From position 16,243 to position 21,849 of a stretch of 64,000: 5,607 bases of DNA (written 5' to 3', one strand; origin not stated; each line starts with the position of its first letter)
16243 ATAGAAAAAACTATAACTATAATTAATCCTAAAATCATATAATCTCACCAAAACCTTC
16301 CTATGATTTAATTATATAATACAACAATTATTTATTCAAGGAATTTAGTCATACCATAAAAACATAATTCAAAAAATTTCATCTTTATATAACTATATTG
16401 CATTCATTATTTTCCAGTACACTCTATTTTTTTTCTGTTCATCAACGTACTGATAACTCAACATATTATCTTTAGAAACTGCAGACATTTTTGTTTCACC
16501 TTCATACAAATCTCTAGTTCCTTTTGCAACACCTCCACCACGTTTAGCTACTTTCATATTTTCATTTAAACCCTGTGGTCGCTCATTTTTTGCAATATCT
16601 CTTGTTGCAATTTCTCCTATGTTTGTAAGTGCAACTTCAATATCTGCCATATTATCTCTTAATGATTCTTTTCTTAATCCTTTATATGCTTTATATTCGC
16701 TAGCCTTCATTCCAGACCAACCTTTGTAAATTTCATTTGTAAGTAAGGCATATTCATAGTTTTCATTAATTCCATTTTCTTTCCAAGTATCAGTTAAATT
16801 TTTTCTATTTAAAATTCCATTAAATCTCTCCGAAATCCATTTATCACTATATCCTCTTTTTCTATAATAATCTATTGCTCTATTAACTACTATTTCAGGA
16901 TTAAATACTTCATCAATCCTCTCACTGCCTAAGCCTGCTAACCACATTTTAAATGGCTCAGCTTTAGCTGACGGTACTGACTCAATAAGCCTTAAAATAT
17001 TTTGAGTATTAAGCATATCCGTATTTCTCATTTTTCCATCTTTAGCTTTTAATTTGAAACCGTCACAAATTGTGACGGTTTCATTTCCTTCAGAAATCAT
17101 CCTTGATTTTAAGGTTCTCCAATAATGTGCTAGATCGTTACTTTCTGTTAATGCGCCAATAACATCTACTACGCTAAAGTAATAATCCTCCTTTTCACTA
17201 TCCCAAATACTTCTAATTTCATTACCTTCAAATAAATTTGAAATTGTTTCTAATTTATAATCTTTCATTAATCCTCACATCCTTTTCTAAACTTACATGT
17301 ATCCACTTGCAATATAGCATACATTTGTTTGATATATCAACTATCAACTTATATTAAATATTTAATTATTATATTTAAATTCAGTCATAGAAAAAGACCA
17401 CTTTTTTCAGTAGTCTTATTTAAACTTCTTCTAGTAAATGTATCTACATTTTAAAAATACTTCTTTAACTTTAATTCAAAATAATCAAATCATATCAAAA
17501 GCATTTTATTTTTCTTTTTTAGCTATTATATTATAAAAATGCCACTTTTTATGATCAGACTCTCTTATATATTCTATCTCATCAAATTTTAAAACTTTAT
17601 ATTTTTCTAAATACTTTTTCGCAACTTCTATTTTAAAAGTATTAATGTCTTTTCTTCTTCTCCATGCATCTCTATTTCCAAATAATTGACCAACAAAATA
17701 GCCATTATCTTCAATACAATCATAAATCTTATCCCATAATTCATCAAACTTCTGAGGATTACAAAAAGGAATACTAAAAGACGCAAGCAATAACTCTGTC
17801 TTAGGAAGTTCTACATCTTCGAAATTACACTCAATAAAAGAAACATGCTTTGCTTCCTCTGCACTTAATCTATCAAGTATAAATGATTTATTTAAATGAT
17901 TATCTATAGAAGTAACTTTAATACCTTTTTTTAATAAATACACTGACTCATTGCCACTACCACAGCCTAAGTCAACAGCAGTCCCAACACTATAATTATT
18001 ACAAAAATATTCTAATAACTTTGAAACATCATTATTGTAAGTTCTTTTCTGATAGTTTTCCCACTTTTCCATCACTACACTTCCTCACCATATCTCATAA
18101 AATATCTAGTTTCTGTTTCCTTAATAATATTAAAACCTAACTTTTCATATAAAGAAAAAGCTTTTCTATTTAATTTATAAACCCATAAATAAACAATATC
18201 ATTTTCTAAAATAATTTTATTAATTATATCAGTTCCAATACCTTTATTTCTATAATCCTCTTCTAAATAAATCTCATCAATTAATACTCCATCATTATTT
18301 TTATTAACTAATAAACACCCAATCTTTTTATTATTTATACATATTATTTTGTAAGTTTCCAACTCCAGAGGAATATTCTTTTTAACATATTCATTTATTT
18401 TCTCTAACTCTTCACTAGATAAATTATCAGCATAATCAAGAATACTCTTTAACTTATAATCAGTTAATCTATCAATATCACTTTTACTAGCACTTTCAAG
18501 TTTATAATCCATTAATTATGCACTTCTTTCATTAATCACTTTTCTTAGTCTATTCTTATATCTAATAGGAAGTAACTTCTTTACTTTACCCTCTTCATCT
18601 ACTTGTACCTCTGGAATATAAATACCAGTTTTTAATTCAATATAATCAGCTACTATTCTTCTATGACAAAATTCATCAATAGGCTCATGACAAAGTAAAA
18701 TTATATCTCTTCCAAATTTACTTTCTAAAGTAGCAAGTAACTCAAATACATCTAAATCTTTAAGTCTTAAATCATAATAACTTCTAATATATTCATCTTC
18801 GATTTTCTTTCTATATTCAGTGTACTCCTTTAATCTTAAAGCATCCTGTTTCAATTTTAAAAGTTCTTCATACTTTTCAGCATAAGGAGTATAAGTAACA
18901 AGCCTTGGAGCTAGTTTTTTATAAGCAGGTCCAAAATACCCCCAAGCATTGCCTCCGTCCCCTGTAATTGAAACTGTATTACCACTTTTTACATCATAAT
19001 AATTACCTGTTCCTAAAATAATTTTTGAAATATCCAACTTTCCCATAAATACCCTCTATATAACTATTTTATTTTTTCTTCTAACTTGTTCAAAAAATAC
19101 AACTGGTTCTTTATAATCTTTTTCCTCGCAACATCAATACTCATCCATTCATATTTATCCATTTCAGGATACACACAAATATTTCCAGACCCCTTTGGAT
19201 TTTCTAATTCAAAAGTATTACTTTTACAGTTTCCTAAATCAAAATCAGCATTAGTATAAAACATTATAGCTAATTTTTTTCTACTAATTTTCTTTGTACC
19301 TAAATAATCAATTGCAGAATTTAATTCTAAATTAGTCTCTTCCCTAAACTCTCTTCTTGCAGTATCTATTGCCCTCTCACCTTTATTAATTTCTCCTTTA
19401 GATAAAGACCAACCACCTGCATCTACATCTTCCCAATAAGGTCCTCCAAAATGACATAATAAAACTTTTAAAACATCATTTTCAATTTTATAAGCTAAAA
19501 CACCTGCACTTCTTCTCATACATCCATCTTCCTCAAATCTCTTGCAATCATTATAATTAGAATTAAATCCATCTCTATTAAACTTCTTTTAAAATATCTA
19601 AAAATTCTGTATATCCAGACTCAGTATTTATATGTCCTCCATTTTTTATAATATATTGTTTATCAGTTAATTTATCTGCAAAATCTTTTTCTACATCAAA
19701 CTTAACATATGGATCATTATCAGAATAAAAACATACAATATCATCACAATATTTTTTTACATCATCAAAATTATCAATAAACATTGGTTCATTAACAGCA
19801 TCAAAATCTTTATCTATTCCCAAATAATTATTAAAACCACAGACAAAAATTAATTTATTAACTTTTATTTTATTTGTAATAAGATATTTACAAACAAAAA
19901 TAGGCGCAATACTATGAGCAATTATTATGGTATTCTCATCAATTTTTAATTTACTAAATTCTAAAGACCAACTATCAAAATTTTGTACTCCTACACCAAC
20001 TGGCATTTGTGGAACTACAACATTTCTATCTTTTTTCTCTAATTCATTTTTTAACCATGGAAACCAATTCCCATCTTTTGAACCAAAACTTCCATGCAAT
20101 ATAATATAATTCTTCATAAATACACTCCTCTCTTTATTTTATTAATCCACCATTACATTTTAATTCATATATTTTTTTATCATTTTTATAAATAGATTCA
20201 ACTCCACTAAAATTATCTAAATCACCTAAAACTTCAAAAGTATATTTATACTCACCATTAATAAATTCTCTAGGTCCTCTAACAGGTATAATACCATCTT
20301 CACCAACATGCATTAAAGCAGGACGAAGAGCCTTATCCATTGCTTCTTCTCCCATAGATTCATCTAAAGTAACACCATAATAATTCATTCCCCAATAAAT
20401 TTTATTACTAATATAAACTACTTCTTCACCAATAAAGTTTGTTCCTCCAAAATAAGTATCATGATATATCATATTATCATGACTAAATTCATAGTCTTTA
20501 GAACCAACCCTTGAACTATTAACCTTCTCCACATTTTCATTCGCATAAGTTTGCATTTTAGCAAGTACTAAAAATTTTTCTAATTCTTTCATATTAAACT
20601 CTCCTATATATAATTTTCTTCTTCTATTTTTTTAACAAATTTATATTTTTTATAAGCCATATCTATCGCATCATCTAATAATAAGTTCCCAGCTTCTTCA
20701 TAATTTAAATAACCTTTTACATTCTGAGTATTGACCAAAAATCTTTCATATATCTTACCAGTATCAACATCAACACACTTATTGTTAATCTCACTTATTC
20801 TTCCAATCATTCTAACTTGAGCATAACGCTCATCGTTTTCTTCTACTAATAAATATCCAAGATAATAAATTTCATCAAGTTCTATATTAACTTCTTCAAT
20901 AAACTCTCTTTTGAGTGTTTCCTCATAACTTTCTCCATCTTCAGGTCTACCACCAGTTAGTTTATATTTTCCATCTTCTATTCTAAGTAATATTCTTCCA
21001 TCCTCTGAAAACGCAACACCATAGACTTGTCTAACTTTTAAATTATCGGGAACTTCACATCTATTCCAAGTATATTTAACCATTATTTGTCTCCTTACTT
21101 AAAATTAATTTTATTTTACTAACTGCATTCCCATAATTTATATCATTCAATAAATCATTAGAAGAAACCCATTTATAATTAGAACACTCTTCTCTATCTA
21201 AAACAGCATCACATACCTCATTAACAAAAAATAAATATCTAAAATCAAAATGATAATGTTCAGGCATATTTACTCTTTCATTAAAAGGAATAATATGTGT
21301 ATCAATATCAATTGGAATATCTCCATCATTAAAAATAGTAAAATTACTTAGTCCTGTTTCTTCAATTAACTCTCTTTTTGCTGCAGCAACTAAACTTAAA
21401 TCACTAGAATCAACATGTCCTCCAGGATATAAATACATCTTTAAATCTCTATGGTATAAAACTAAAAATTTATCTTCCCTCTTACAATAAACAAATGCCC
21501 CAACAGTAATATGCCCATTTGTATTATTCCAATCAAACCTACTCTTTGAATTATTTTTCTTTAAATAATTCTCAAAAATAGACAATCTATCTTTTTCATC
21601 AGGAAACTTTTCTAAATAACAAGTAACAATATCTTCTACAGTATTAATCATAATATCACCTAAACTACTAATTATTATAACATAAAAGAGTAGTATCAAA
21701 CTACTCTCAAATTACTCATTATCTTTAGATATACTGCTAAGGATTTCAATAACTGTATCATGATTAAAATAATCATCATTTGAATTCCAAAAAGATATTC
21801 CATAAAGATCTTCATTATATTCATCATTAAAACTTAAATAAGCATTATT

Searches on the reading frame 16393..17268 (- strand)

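Call 61: search_protein_families(library=pfam, proteins=[window:16393-17268:-], max_evalue=0.001)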
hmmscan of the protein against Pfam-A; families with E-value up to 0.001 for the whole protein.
window:16393-17268:- (291 aa): 1 family
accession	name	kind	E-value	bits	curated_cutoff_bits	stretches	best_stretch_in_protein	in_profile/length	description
PF02498.22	Bro-N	-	3.1e-09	37.8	25.6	1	17-111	1-91/96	BRO family, N-terminal domain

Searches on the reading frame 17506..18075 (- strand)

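Call 61: search_protein_families(library=pfam, proteins=[window:17506-18075:-], max_evalue=0.001)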
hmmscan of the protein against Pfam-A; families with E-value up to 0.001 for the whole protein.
window:17506-18075:- (189 aa): 5 families
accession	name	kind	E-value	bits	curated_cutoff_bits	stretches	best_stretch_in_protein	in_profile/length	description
PF03848.20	TehB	-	9.3e-09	35.4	20.4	1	25-166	26-170/193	Tellurite resistance protein TehB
PF13649.12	Methyltransf_25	-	1.8e-07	32.2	27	1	34-125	2-97/97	Methyltransferase domain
PF08242.18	Methyltransf_12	-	1.6e-06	29.2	30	1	34-127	1-98/98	Methyltransferase domain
PF08241.18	Methyltransf_11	-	2.8e-06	28.3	21.2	1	34-128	1-94/95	Methyltransferase domain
PF13489.12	Methyltransf_23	-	5.5e-06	26.6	27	1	17-142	13-129/164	Methyltransferase domain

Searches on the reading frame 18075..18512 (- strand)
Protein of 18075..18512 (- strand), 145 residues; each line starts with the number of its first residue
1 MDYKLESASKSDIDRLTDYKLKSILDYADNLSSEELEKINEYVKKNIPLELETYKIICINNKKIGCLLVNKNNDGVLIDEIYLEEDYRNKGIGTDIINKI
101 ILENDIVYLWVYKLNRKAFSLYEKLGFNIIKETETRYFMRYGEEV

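Call 61: search_protein_families(library=pfam, proteins=[window:18075-18512:-], max_evalue=0.001)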
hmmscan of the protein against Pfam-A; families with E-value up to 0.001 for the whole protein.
window:18075-18512:- (145 aa): 4 families
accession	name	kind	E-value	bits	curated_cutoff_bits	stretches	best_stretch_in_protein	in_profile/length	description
PF00583.31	Acetyltransf_1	-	5.7e-11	43.1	20.7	1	50-127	31-116/116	Acetyltransferase (GNAT) family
PF13508.13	Acetyltransf_7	-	1.8e-10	41.4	27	1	57-128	8-83/84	Acetyltransferase (GNAT) domain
PF08445.16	FR47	-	4.4e-07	30.2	22.1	1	76-134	22-84/86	FR47-like protein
PF13673.13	Acetyltransf_10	-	2.3e-05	24.8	23.6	1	29-137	3-117/128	Acetyltransferase (GNAT) domain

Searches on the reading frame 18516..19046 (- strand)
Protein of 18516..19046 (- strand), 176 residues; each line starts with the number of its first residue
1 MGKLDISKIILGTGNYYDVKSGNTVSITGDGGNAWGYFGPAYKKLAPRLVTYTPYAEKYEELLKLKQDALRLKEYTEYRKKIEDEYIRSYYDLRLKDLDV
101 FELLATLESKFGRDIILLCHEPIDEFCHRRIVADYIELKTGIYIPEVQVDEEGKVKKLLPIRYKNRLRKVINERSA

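Call 61: search_protein_families(library=pfam, proteins=[window:18516-19046:-], max_evalue=0.001)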
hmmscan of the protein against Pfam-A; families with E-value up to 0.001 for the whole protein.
window:18516-19046:- (176 aa): 2 families
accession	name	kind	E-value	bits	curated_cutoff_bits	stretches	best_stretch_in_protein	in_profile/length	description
PF04343.18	DUF488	-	0.00015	22.8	22.2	1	79-136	60-121/121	Domain of unknown function DUF488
PF22751.1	DUF488-N3a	-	0.0003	21.5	27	1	73-137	50-115/118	Active DUF488-N3 subclade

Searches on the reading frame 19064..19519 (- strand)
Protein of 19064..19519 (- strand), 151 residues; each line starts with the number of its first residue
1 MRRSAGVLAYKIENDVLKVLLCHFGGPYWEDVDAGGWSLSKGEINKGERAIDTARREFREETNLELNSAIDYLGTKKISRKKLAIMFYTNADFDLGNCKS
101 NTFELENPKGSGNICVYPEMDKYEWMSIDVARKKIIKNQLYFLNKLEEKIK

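Call 61: search_protein_families(library=pfam, proteins=[window:19064-19519:-], max_evalue=0.001)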
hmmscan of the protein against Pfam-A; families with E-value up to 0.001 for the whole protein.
window:19064-19519:- (151 aa): 1 family
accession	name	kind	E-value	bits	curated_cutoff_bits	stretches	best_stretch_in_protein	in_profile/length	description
PF00293.34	NUDIX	-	6.4e-12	46.1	21.1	1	5-140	4-128/134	NUDIX domain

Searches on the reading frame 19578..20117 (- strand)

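Call 61: search_protein_families(library=pfam, proteins=[window:19578-20117:-], max_evalue=0.001)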
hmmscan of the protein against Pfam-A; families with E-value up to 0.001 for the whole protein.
window:19578-20117:- (179 aa): 2 families
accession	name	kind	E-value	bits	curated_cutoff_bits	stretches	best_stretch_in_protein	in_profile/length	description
PF06821.19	Ser_hydrolase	-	1e-17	65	22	1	4-172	1-163/172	Serine hydrolase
PF00561.26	Abhydrolase_1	-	4.1e-05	23.8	25.8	0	60-101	68-103/245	alpha/beta hydrolase fold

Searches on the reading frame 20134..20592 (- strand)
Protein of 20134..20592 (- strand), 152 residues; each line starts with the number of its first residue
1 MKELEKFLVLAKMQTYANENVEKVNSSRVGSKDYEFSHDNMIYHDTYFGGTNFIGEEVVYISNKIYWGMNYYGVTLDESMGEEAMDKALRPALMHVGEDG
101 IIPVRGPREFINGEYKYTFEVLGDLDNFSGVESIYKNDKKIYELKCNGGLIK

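Call 61: search_protein_families(library=pfam, proteins=[window:20134-20592:-], max_evalue=0.001)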
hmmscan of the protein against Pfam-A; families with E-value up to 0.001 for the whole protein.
window:20134-20592:- (152 aa): 1 family
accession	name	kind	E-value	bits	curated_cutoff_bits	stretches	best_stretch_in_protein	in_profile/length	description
PF18931.5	DUF5680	-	6.9e-29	100.8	25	1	45-151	1-104/104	Domain of unknown function (DUF5680)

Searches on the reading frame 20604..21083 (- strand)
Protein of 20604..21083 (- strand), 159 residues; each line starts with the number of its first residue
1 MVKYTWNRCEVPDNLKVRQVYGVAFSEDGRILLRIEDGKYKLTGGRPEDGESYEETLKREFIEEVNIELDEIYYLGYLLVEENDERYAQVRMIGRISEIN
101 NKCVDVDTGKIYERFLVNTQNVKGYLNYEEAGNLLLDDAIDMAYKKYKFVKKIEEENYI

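Call 61: search_protein_families(library=pfam, proteins=[window:20604-21083:-], max_evalue=0.001)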
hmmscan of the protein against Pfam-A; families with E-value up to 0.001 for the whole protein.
window:20604-21083:- (159 aa): 1 family
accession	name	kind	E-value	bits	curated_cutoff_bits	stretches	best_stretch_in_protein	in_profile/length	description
PF00293.34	NUDIX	-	1.7e-08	35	21.1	1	19-78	5-69/134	NUDIX domain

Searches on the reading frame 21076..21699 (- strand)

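Call 61: search_protein_families(library=pfam, proteins=[window:21076-21699:-], max_evalue=0.001)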
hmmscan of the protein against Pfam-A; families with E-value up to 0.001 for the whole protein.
window:21076-21699:- (207 aa): 1 family
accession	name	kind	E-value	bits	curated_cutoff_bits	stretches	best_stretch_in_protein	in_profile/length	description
PF00293.34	NUDIX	-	2.8e-10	40.8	21.1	1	64-185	4-121/134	NUDIX domain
